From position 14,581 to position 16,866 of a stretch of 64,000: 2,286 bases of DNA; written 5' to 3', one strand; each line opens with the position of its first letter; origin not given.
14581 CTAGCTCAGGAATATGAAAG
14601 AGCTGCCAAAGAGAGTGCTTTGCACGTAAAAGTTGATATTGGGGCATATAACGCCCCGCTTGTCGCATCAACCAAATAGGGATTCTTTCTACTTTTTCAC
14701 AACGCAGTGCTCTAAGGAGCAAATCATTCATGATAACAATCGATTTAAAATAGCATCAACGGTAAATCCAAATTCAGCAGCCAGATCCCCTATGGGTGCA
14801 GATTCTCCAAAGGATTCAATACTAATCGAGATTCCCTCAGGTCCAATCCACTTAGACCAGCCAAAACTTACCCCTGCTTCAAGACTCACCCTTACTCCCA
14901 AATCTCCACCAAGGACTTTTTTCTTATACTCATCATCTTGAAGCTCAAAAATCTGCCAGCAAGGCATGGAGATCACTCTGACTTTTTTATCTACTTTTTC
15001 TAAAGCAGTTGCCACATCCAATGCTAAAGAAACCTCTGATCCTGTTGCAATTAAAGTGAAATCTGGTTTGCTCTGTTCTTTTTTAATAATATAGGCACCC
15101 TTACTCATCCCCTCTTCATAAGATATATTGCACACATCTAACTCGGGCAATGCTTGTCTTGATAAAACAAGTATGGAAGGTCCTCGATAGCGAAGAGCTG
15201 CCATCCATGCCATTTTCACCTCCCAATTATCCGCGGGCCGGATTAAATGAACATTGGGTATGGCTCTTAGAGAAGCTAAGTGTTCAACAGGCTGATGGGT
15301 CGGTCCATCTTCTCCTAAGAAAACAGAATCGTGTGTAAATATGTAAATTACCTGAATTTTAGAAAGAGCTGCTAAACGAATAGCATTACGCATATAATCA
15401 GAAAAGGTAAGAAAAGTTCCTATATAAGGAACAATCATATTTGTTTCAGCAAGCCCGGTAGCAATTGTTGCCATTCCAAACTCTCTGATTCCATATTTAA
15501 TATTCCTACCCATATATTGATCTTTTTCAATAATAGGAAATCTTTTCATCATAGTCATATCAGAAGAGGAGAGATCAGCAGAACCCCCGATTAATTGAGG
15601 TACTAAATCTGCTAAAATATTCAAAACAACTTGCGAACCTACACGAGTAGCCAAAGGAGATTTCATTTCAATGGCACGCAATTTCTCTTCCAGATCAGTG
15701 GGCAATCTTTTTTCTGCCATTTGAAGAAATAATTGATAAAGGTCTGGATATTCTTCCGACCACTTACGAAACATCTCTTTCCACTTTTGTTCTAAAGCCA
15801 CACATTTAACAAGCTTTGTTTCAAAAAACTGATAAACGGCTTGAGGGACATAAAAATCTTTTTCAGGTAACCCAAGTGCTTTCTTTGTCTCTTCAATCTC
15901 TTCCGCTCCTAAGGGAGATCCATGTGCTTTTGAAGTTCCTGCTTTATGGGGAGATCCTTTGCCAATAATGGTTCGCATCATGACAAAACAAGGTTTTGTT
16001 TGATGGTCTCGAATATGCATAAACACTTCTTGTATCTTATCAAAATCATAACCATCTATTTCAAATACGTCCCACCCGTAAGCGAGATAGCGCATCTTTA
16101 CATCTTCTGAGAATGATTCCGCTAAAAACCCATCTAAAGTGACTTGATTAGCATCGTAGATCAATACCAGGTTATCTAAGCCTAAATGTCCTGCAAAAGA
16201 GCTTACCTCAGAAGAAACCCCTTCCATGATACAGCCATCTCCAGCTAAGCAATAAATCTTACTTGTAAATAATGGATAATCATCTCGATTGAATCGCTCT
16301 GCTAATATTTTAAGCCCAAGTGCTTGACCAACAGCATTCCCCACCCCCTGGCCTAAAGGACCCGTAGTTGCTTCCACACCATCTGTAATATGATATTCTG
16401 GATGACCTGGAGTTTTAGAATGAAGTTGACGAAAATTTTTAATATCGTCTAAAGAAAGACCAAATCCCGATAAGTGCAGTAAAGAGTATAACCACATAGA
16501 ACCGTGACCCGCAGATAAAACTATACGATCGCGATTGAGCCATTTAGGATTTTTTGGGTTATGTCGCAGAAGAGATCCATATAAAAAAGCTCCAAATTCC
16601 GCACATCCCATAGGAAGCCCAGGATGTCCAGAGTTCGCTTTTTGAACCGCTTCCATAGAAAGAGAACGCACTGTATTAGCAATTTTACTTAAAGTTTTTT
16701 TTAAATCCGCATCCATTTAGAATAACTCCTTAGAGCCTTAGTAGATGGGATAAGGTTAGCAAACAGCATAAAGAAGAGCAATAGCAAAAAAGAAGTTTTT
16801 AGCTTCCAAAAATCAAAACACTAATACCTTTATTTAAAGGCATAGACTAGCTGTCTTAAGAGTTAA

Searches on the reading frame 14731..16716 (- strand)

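Call 19: search_protein_families(library=pfam, proteins=[window:14731-16716:-], max_evalue=0.001)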
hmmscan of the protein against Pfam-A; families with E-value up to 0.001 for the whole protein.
window:14731-16716:- (662 aa): 4 families
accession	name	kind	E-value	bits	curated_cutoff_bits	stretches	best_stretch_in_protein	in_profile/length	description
PF00456.26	Transketolase_N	-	1.5e-128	428.9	22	1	11-339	4-334/334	Transketolase, thiamine diphosphate binding domain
PF02779.29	Transket_pyr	-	1.9e-46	158.3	27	1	354-524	2-173/174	Transketolase, pyrimidine binding domain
PF22613.1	Transketolase_C_1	-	2.3e-37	128.1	27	1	540-652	1-113/113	Transketolase-like TK C-terminal domain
PF02780.25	Transketolase_C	-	4.5e-09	36.7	25.9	1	545-656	4-124/124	Transketolase, C-terminal domain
